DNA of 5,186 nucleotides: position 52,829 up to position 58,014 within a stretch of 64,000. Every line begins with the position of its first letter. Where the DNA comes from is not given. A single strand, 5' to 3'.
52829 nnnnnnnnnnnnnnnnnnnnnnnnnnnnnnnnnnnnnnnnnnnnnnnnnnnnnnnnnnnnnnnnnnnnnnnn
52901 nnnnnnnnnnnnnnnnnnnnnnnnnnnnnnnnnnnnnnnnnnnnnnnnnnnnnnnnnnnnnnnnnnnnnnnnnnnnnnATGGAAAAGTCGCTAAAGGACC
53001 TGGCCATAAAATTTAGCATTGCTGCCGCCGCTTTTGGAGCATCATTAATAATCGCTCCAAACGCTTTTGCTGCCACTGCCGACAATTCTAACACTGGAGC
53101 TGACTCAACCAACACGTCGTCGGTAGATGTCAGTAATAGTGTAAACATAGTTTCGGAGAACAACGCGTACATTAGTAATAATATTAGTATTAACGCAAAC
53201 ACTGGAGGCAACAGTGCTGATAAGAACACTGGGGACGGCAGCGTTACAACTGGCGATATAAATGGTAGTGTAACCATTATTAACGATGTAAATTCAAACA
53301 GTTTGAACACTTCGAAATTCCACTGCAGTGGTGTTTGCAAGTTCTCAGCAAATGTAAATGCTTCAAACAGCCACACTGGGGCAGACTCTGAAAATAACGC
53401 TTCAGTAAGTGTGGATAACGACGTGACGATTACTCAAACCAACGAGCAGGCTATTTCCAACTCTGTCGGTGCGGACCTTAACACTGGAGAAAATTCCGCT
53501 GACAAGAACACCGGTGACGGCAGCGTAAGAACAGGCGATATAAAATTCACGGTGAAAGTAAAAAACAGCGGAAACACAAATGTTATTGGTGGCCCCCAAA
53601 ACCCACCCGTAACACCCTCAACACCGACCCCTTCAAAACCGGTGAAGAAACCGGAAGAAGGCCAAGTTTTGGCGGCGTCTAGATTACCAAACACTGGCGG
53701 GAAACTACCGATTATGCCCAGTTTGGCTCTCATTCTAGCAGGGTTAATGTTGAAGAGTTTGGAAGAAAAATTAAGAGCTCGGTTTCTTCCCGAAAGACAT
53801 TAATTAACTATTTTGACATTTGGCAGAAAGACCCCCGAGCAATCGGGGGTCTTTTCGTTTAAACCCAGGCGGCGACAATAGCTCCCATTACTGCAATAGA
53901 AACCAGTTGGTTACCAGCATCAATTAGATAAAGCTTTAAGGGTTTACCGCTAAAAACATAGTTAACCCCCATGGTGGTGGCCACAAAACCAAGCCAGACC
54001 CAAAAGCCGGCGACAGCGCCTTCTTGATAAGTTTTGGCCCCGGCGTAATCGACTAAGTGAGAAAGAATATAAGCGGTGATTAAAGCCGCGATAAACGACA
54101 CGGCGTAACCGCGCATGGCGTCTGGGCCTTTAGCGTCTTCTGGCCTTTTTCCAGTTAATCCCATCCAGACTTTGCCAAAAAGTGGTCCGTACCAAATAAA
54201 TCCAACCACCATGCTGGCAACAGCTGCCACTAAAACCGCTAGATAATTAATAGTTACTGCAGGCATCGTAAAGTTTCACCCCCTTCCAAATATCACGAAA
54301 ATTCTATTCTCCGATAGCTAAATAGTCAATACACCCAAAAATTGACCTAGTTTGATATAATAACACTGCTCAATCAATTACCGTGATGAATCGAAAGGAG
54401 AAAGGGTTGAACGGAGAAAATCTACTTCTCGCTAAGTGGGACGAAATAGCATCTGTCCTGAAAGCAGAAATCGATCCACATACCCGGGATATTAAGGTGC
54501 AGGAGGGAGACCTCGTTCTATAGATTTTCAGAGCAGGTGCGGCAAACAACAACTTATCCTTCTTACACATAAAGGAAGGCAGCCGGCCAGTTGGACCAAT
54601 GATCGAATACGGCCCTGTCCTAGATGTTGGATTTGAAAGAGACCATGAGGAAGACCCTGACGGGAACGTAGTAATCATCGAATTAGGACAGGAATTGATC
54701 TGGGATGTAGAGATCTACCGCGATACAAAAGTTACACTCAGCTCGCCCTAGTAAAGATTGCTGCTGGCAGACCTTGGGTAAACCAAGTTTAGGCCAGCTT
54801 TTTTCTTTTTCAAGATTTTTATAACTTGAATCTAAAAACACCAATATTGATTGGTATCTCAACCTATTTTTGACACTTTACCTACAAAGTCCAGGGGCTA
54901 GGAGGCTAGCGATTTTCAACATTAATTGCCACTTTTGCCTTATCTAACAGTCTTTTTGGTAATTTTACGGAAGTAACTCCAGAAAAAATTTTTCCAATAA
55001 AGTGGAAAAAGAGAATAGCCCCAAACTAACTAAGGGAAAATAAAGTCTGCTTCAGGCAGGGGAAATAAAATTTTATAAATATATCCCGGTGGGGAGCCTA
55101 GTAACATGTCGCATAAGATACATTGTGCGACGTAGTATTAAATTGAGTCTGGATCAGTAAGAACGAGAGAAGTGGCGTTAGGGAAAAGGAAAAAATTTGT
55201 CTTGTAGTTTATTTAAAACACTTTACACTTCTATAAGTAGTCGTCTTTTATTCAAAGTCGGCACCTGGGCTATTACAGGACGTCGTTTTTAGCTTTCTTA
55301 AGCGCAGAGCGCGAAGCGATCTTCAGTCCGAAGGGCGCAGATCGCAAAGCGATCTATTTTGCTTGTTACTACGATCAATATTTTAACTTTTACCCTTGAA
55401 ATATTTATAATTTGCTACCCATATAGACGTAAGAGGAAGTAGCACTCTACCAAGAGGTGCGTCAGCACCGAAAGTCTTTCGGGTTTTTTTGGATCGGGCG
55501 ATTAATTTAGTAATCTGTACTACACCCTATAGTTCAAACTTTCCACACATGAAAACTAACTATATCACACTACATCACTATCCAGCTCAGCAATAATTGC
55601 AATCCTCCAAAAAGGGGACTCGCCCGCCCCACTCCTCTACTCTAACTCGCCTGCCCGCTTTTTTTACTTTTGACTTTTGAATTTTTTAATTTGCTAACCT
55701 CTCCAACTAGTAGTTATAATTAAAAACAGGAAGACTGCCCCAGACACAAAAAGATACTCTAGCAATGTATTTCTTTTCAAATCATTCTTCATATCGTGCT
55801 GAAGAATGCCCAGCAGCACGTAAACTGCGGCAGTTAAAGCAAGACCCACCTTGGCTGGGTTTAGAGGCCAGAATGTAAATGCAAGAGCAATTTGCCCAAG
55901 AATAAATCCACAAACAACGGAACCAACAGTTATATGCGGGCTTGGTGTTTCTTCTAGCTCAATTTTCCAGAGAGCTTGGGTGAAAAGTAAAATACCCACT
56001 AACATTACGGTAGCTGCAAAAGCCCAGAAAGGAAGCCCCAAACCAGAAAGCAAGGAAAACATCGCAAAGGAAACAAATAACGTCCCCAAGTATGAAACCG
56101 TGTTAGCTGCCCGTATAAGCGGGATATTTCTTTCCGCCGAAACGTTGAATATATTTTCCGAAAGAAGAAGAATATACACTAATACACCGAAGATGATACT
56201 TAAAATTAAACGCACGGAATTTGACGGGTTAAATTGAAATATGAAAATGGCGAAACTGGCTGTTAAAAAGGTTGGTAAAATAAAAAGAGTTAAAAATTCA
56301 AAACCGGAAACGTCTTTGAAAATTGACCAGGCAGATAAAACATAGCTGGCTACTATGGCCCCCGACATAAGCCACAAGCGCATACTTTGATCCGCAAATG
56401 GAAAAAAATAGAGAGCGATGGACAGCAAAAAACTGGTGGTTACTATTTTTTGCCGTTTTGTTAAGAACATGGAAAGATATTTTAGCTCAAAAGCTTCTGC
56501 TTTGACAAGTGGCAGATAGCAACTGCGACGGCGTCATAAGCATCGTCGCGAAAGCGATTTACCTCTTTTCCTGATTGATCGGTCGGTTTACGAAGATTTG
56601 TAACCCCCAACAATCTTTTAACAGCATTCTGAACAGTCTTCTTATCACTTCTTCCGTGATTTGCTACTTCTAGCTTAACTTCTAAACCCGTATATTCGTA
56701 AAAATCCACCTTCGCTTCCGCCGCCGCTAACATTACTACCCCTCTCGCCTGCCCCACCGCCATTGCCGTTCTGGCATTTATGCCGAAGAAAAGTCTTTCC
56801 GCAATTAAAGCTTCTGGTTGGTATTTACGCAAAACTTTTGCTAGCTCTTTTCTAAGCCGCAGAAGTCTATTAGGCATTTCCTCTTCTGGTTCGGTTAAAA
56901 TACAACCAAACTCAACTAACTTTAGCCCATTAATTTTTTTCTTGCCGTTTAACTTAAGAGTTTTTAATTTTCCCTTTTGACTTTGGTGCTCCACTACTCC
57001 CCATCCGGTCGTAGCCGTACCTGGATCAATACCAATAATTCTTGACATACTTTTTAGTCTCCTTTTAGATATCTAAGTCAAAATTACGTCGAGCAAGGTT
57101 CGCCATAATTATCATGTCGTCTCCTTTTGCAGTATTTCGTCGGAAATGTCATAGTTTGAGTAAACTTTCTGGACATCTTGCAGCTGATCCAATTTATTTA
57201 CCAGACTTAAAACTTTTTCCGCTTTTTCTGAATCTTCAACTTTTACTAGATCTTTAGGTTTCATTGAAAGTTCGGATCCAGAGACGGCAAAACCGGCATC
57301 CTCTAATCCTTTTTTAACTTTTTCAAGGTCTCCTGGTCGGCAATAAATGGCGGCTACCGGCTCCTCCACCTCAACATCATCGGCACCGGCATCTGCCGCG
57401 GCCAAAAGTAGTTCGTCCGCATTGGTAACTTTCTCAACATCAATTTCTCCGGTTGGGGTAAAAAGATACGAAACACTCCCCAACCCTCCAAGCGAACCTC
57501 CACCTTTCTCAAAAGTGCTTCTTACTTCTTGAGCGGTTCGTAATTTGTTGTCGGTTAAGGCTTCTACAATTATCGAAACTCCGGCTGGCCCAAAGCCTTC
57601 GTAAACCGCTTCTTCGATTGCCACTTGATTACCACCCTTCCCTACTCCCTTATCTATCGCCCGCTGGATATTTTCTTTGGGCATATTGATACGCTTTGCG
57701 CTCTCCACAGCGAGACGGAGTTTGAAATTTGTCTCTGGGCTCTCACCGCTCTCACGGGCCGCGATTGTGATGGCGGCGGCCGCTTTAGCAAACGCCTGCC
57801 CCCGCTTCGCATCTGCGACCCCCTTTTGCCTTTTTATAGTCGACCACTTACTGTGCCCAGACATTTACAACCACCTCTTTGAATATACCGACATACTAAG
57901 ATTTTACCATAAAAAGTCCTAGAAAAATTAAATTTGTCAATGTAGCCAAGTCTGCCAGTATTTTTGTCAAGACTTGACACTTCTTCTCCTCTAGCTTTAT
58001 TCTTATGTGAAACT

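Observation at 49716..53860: Three-gene array of secreted, wall/membrane-anchored proteins built from a shared Asn/Asp/Gly-rich repeat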

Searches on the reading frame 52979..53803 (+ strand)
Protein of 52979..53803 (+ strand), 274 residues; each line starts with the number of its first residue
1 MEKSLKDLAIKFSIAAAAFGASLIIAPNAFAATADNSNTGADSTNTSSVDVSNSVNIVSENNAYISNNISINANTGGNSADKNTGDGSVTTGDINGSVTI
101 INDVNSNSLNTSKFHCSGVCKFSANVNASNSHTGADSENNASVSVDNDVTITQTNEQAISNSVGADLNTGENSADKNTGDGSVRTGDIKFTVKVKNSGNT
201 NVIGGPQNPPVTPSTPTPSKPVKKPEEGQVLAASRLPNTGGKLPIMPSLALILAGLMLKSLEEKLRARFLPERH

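Call 6: search_protein_families(library=pfam, proteins=[window:52979-53803:+], max_evalue=1)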
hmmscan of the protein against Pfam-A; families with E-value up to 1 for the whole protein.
window:52979-53803:+ (274 aa): 0 families

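Call 7: search_protein_families(library=ncbifam, proteins=[window:52979-53803:+], max_evalue=1)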
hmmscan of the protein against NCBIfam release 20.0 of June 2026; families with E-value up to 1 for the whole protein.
window:52979-53803:+ (274 aa): 2 families
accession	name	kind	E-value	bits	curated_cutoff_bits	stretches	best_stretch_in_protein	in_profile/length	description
NF047414.1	BRANT_His_rich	hypoth_equivalog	0.069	14.2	44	1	14-43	5-33/62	His-rich protein BRANT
TIGR04551.1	TIGR04551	subfamily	0.29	9.9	300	1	30-115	315-403/519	TIGR04551 family protein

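Call 87: search_protein_families(library=padloc, proteins=[window:52979-53803:+], max_evalue=0.01)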
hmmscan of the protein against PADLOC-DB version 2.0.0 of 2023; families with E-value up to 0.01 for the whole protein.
window:52979-53803:+ (274 aa): 0 families

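Call 88: search_protein_families(library=phrogs, proteins=[window:52979-53803:+], max_evalue=0.01)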
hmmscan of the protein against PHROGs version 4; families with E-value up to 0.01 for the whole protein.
window:52979-53803:+ (274 aa): 0 families

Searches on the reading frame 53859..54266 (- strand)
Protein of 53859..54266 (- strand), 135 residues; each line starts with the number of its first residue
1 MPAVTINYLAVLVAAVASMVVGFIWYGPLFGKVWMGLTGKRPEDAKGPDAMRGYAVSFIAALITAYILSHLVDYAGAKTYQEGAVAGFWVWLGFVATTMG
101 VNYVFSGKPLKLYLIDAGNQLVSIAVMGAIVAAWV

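Call 13: search_protein_families(library=pfam, proteins=[window:53859-54266:-], max_evalue=0.01)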
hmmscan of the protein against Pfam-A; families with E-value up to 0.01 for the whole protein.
window:53859-54266:- (135 aa): 1 family
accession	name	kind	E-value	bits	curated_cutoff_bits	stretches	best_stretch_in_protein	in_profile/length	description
PF08570.15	DUF1761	-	2.4e-38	131.6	31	1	9-131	1-122/123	Protein of unknown function (DUF1761)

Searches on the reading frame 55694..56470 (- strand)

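Call 13: search_protein_families(library=pfam, proteins=[window:55694-56470:-], max_evalue=0.01)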
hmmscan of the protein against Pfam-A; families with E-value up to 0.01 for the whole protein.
window:55694-56470:- (258 aa): 1 family
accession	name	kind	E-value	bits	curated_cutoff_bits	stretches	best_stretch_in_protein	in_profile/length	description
PF18900.5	DUF5656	-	5.1e-11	42.8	23.3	1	56-253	51-239/242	Protein of unknown function (DUF5656)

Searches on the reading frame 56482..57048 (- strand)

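Call 13: search_protein_families(library=pfam, proteins=[window:56482-57048:-], max_evalue=0.01)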
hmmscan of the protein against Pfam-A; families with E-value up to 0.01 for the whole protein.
window:56482-57048:- (188 aa): 1 family
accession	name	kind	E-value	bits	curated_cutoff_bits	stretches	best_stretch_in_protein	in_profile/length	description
PF02075.23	RuvC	-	1.1e-34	119.9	22.2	1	4-180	1-148/148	Crossover junction endodeoxyribonuclease RuvC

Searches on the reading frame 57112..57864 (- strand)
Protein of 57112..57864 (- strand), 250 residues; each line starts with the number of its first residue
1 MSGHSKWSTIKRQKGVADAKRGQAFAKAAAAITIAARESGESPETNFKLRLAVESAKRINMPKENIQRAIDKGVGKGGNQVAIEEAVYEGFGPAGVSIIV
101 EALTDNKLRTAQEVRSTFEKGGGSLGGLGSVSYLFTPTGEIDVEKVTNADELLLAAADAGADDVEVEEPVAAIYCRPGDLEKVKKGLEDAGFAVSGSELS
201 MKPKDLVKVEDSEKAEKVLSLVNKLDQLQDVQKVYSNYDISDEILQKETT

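Call 13: search_protein_families(library=pfam, proteins=[window:57112-57864:-], max_evalue=0.01)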
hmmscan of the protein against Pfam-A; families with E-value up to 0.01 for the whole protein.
window:57112-57864:- (250 aa): 2 families
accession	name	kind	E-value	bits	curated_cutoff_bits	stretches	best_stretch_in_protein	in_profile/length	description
PF01709.26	Transcrip_reg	-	1.4e-50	171.6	27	1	84-238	2-160/160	TACO1/YebC second and third domain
PF20772.2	TACO1_YebC_N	-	1.3e-25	90.1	36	1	5-76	1-73/73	TACO1/YebC protein N-terminal domain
